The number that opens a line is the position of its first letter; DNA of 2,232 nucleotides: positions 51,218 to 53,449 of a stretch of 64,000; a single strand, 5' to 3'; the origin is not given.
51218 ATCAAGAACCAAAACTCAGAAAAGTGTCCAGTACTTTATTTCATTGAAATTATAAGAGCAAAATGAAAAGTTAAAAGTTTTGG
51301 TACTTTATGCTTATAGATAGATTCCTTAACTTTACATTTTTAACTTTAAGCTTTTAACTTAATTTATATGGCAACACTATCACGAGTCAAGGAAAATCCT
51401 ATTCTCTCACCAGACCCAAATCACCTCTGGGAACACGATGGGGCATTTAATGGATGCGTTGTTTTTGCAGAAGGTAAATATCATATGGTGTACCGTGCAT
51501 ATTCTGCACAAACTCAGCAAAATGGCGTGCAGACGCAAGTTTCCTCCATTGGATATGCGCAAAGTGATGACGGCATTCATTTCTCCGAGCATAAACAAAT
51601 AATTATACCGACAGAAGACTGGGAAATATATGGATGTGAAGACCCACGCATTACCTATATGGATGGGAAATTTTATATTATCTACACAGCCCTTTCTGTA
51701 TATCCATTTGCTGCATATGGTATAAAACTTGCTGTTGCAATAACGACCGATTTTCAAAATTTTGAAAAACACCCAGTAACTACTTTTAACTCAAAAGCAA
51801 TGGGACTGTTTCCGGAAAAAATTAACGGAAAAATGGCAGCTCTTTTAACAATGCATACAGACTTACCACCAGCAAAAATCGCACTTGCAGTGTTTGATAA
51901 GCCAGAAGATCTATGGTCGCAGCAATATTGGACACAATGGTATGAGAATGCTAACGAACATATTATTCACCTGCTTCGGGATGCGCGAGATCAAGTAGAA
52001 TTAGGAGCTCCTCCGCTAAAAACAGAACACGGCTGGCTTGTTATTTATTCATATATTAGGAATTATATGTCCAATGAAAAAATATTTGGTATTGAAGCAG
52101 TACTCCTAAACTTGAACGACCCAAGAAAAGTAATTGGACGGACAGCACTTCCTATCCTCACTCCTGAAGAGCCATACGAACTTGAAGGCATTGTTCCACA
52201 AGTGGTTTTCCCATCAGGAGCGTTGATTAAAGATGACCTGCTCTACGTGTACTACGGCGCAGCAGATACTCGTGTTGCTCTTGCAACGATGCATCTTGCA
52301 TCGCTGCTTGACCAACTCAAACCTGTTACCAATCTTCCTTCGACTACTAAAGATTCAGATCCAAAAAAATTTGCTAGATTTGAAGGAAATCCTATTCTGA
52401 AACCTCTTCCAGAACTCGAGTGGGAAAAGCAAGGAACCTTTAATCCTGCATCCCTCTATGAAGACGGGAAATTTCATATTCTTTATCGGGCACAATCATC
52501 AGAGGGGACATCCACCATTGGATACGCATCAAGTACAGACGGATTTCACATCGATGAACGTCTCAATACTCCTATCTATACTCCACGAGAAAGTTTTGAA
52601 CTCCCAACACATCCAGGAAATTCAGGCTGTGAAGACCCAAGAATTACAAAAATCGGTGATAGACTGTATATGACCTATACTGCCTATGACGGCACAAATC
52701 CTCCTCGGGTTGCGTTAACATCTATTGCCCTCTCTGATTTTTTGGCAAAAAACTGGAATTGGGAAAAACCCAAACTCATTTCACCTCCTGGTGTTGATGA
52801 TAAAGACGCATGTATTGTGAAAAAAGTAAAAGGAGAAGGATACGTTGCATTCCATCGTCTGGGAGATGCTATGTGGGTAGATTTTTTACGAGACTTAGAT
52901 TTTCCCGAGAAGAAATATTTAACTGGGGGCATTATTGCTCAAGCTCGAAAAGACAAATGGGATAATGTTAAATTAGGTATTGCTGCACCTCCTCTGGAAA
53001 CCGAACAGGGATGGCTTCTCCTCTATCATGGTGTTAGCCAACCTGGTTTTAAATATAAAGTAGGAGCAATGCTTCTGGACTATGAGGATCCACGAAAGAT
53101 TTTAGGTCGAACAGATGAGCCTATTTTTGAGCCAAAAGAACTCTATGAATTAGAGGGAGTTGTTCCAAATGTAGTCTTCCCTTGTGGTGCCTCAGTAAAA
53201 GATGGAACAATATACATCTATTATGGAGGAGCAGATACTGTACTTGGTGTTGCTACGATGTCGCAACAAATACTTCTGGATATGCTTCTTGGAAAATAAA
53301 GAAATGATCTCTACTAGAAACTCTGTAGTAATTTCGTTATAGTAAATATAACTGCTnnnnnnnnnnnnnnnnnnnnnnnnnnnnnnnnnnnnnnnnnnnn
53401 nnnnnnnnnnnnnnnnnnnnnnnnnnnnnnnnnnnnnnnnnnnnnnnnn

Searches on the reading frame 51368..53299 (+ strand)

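Call 57: search_protein_families(library=pfam, proteins=[window:51368-53299:+], max_evalue=0.0001)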
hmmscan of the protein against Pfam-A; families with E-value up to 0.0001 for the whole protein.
window:51368-53299:+ (643 aa): 3 families
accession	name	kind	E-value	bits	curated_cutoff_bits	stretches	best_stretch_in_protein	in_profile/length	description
PF04041.19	Glyco_hydro_130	-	9.1e-106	353.9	26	2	356-639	34-317/320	beta-1,4-mannooligosaccharide phosphorylase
PF04616.20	Glyco_hydro_43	-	1.7e-06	28.1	32.2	0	59-108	33-85/288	Glycosyl hydrolases family 43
PF00251.26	Glyco_hydro_32N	-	5.1e-06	26.7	22.1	1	20-109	63-151/307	Glycosyl hydrolases family 32 N-terminal domain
